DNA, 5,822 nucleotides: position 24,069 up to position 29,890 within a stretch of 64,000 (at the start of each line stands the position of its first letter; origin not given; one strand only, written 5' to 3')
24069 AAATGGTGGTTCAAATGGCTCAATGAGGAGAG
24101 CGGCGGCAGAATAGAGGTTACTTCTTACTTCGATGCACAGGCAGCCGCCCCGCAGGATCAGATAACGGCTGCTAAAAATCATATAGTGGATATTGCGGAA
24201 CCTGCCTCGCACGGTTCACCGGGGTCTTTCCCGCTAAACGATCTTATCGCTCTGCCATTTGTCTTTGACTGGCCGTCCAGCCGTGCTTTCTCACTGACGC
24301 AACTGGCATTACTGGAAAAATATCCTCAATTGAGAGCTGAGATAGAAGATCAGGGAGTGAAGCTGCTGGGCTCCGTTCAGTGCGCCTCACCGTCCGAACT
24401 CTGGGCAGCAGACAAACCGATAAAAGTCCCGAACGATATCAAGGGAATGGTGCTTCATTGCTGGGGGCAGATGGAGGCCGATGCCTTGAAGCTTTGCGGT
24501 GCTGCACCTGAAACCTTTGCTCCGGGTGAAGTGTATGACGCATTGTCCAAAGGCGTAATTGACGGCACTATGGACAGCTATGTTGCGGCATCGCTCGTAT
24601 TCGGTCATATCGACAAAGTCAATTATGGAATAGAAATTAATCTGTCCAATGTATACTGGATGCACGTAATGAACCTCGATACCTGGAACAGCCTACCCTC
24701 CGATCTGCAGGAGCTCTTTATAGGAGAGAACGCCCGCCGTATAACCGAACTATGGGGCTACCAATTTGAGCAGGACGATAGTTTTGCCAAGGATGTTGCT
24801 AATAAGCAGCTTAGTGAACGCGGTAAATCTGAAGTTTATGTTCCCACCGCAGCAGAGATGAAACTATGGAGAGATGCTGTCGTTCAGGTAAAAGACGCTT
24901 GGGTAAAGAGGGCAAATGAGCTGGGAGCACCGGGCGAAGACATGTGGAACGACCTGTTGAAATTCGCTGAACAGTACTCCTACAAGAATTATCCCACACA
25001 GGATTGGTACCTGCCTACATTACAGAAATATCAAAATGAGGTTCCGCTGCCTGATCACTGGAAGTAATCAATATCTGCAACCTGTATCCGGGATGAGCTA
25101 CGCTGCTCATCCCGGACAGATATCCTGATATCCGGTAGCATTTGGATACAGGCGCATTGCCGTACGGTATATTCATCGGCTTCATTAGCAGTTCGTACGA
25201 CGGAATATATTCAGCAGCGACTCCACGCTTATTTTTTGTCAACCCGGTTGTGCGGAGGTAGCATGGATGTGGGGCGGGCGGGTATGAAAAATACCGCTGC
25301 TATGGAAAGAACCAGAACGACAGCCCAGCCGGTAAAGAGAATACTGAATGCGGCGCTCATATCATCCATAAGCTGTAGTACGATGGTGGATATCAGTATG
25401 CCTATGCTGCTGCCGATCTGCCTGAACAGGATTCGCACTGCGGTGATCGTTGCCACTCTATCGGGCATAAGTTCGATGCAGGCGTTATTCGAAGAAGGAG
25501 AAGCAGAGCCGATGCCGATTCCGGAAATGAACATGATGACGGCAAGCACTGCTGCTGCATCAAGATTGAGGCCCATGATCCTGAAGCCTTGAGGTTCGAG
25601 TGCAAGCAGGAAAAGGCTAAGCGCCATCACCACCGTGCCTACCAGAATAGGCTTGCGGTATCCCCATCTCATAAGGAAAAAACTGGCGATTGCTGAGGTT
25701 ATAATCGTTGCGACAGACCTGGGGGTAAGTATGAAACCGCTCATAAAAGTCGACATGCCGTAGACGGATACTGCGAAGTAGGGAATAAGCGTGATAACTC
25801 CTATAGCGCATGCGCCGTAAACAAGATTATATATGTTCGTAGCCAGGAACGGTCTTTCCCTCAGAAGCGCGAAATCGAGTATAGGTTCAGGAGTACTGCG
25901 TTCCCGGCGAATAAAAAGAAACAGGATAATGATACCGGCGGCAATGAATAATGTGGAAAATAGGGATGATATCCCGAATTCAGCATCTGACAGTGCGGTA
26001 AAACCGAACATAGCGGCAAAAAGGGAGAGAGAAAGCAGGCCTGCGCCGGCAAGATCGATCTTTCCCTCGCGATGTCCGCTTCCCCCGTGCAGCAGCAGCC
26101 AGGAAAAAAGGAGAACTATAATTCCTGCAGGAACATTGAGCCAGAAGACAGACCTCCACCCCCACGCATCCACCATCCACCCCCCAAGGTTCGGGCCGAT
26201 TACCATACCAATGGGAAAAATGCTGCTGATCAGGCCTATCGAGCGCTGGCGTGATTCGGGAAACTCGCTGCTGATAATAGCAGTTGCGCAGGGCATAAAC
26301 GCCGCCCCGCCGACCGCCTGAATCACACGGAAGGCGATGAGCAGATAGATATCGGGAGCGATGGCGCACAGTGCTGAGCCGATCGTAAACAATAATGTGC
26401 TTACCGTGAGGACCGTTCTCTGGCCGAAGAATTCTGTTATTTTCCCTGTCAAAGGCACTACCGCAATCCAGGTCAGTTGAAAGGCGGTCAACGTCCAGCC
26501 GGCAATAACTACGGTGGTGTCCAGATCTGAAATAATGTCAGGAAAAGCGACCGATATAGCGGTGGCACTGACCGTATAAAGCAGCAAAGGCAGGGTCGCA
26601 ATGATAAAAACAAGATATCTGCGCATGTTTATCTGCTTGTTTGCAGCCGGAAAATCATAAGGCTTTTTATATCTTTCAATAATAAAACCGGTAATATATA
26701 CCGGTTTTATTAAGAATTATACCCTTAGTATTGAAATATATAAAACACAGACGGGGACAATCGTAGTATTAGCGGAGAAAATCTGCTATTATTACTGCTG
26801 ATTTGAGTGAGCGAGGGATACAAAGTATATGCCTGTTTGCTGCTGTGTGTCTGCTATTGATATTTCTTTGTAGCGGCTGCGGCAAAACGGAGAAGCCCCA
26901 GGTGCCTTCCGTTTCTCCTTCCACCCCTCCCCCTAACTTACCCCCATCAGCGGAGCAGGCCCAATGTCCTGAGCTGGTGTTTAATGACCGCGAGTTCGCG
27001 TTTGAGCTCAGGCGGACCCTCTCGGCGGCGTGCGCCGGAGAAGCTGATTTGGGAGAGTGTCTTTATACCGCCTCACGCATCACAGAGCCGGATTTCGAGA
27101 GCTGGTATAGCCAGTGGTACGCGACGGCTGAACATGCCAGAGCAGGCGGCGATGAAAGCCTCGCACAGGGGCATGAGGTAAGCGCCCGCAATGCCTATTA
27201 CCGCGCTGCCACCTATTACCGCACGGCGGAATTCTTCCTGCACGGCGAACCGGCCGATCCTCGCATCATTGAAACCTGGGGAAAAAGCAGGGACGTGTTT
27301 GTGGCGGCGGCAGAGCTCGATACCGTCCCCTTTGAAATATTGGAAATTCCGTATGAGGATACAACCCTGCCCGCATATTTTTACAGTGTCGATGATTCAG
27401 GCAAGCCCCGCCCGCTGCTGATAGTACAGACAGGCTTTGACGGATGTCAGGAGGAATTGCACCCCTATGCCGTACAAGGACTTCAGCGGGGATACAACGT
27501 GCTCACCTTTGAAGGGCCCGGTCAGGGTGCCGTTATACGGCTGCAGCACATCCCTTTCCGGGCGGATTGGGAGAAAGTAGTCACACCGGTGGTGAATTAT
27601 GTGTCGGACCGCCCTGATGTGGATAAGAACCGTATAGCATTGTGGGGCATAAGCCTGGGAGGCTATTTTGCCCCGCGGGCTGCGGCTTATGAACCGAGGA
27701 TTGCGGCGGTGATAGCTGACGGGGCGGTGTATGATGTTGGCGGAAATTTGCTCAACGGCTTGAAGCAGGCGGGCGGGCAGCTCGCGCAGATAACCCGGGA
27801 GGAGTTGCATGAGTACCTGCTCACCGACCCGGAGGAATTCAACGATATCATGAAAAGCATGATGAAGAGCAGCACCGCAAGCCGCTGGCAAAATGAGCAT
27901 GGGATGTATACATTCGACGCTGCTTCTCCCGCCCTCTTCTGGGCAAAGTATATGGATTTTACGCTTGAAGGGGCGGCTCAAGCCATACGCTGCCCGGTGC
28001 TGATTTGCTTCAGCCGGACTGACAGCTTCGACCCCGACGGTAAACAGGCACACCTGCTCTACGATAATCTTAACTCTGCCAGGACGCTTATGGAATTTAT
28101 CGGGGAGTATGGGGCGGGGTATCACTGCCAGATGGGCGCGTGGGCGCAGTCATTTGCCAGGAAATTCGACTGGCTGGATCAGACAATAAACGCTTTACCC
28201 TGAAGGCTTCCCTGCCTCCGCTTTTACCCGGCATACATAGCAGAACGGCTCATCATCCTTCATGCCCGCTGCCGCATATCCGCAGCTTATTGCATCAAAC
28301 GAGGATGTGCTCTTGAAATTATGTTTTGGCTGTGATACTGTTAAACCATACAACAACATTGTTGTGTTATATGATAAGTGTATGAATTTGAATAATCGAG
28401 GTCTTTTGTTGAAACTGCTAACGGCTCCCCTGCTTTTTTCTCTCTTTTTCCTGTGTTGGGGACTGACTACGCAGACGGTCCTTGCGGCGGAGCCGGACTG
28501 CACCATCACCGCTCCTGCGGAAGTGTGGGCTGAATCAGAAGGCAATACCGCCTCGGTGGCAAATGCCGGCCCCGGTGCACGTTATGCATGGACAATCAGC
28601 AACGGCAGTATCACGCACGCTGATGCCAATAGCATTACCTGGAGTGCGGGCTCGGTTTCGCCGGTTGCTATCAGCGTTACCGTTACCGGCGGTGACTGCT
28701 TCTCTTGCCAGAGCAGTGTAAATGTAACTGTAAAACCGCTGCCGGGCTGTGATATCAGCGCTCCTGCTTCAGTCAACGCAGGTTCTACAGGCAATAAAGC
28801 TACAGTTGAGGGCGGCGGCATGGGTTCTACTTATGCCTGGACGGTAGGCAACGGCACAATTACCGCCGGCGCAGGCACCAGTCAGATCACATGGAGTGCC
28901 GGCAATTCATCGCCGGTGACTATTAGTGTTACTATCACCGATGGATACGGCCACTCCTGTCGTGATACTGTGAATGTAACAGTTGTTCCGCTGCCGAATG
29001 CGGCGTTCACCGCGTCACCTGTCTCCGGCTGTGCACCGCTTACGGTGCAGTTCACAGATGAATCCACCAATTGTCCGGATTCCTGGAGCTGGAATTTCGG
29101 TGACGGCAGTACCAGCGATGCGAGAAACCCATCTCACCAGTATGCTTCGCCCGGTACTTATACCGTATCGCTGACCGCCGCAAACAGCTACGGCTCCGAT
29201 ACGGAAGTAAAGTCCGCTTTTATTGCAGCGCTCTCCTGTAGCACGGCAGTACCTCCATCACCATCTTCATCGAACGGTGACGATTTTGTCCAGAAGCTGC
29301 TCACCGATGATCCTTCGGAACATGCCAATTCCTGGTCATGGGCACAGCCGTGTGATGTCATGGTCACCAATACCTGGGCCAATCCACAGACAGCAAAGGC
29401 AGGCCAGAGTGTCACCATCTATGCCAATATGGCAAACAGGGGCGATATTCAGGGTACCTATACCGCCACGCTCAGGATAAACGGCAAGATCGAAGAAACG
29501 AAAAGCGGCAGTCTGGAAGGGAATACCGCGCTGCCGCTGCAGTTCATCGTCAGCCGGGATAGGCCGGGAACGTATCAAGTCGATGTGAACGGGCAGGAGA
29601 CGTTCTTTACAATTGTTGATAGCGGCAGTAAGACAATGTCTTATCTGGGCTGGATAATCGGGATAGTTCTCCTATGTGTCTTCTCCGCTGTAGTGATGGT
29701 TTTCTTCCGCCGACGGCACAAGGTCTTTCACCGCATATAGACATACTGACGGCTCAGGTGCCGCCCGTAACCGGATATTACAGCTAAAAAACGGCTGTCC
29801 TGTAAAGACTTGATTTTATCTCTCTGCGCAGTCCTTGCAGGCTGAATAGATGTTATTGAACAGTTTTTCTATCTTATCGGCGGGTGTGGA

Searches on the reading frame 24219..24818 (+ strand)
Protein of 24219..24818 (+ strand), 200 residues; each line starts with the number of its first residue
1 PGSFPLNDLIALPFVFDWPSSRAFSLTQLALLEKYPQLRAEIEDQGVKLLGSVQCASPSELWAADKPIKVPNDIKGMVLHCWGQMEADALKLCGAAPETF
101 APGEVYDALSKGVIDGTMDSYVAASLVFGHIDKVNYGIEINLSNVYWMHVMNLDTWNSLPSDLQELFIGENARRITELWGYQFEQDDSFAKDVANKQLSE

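Call 64: search_solved_structures(query=window:24219-24818:+, max_evalue=0.01, show_alignments=5)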
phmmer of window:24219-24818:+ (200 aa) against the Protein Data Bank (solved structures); distinct sequences matched with E-value up to 0.01: 63 (the best 60 are shown).
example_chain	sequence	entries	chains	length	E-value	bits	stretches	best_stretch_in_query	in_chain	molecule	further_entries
4p56_A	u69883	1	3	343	1.2e-14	57.6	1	1-193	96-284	Putative extracellular solute-binding protein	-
7nr2_AAA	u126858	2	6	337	1e-13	54.6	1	1-175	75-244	TRAP dicarboxylate transporter, DctP subunit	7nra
4n6d_A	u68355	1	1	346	2.5e-12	50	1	1-178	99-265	TRAP dicarboxylate transporter-DctP subunit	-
7e9y_A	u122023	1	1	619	1.3e-08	37.9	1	40-142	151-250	Lactate-binding periplasmic protein TTHA0766,Lactate-binding periplasmic protein TTHA0766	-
2zzv_A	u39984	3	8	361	2.4e-08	37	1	42-169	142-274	ABC transporter, solute-binding protein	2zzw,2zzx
4nap_A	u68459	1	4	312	4.3e-07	33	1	1-173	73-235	Extracellular solute-binding protein, family 7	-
4pgn_A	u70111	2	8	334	4.7e-07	32.8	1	1-173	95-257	Extracellular solute-binding protein, family 7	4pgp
4p1l_A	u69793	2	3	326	5.3e-07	32.7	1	5-136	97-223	TRAP dicarboxylate transporter, DctP subunit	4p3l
9dsy_A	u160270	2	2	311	6.3e-07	32.4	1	11-166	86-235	C4-dicarboxylate-binding periplasmic protein DctP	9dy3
8t9t_A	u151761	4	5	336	1e-06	31.7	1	64-171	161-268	Isethionate-binding periplasmic protein DctP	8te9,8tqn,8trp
4ovq_A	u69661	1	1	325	1.4e-06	31.2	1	5-167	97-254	TRAP dicarboxylate ABC transporter, substrate-binding protein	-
4n4u_A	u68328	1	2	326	1.5e-06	31.1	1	36-166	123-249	Putative ABC transporter periplasmic solute-binding protein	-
4n6k_A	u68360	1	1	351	1.6e-06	31.1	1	25-168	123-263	TRAP dicarboxylate transporter-DctP subunit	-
9ht3_A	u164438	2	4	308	2e-06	30.8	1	29-165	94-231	Probable C4-dicarboxylate-binding periplasmic protein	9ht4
9dtl_A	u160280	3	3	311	2e-06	30.7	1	29-165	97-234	C4-dicarboxylate-binding periplasmic protein | C4-dicarboxylate-binding protein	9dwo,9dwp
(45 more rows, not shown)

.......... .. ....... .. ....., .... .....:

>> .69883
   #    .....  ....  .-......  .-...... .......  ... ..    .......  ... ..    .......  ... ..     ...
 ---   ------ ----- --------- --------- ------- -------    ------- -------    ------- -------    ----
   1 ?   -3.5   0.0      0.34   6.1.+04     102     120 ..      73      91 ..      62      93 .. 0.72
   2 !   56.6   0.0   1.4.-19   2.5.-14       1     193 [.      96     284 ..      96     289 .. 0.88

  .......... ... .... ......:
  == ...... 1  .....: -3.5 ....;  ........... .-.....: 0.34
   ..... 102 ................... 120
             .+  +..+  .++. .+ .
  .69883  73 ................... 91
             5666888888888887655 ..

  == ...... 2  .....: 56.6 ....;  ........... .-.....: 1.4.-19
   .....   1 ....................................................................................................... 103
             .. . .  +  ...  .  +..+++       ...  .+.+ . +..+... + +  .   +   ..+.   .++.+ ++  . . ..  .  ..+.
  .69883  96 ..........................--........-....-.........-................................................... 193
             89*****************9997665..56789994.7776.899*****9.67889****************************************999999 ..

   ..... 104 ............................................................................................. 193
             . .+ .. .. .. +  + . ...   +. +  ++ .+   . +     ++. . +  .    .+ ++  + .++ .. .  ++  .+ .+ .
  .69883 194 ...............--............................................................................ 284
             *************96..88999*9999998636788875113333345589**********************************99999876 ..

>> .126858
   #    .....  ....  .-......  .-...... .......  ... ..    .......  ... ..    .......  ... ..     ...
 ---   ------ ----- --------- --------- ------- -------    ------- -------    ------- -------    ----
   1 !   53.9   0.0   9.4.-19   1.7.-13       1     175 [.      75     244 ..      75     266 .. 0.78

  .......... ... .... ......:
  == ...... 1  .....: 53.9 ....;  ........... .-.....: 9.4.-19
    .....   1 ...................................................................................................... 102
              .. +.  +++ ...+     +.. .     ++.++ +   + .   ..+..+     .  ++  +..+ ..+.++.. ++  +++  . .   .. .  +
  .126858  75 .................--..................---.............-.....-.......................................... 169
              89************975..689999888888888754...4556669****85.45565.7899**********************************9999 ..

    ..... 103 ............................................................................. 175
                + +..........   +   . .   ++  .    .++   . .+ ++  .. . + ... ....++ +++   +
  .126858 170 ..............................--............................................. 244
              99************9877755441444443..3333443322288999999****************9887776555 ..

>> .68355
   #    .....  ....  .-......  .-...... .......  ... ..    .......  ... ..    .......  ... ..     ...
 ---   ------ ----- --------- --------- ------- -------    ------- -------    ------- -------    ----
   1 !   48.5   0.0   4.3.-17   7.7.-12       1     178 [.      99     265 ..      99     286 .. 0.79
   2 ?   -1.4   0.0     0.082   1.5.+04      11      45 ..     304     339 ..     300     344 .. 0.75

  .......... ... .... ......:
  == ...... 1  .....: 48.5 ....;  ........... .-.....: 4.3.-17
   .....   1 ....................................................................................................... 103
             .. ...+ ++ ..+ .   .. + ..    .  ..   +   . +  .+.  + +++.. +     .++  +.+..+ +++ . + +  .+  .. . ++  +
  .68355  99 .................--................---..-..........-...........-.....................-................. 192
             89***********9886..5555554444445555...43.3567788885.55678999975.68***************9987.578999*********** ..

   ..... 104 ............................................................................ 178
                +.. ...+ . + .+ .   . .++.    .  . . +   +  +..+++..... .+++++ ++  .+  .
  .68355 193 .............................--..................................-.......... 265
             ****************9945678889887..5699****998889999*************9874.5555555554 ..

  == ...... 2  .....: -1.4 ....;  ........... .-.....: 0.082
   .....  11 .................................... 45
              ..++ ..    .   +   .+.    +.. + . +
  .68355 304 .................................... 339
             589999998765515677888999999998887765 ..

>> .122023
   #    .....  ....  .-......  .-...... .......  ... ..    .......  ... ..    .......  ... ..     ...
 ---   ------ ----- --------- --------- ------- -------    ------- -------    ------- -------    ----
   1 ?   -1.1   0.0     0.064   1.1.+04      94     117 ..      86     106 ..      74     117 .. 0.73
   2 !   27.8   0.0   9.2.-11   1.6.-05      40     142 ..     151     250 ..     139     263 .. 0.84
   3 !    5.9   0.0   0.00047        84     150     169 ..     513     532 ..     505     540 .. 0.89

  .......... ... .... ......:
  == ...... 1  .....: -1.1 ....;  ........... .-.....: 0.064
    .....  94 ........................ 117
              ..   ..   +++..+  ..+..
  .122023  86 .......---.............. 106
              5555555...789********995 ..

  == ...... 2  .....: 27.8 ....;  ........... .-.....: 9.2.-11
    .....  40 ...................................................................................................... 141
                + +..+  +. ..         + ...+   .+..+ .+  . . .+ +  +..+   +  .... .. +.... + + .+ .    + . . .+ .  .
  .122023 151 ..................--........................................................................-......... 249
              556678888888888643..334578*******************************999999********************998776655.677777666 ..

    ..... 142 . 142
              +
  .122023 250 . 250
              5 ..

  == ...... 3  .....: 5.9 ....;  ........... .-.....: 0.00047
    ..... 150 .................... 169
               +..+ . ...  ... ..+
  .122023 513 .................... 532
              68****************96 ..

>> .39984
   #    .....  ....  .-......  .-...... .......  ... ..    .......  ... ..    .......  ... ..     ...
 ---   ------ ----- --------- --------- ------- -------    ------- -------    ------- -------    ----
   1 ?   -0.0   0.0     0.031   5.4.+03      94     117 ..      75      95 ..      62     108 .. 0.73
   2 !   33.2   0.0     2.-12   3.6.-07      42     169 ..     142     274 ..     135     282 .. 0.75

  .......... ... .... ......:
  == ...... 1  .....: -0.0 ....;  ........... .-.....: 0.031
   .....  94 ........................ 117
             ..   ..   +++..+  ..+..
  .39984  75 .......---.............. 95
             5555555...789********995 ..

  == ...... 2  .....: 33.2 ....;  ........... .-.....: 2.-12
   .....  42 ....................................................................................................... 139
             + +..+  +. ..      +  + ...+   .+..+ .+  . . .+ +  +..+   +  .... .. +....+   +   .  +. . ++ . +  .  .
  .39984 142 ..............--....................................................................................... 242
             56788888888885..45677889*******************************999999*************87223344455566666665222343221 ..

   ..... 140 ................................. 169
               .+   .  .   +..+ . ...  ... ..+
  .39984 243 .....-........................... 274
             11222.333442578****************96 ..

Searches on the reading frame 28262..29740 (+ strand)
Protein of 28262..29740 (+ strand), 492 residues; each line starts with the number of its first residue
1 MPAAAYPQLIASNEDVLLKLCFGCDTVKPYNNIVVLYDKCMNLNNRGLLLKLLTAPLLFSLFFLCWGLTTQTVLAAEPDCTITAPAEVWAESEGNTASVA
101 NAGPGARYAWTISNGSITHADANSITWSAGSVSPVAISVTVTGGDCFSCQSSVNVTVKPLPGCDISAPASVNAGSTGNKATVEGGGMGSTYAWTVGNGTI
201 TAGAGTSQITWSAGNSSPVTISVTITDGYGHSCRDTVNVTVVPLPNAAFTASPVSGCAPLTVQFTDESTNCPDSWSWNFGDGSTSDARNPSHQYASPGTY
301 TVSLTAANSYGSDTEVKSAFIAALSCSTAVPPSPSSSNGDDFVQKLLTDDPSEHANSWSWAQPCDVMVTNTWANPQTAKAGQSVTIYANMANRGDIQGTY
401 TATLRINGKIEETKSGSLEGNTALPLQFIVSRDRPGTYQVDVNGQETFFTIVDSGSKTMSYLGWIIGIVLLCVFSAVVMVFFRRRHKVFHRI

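Call 70: search_protein_families(library=pfam, proteins=[window:28262-29740:+])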
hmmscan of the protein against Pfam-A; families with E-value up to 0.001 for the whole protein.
window:28262-29740:+ (492 aa): 4 families
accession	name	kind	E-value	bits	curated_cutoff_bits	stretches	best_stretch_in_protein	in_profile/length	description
PF18911.6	PKD_4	-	3.7e-20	72.2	27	1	256-319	17-81/85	PKD domain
PF00801.26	PKD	-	1.1e-17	64.2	23.5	1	248-315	3-74/80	PKD domain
PF19408.5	PKD_6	-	3.1e-07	31.1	25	1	164-239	7-82/82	PKD-like domain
PF22352.2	K319L-like_PKD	-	0.00093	19.6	27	0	187-241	27-84/84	K319L-like, PKD domain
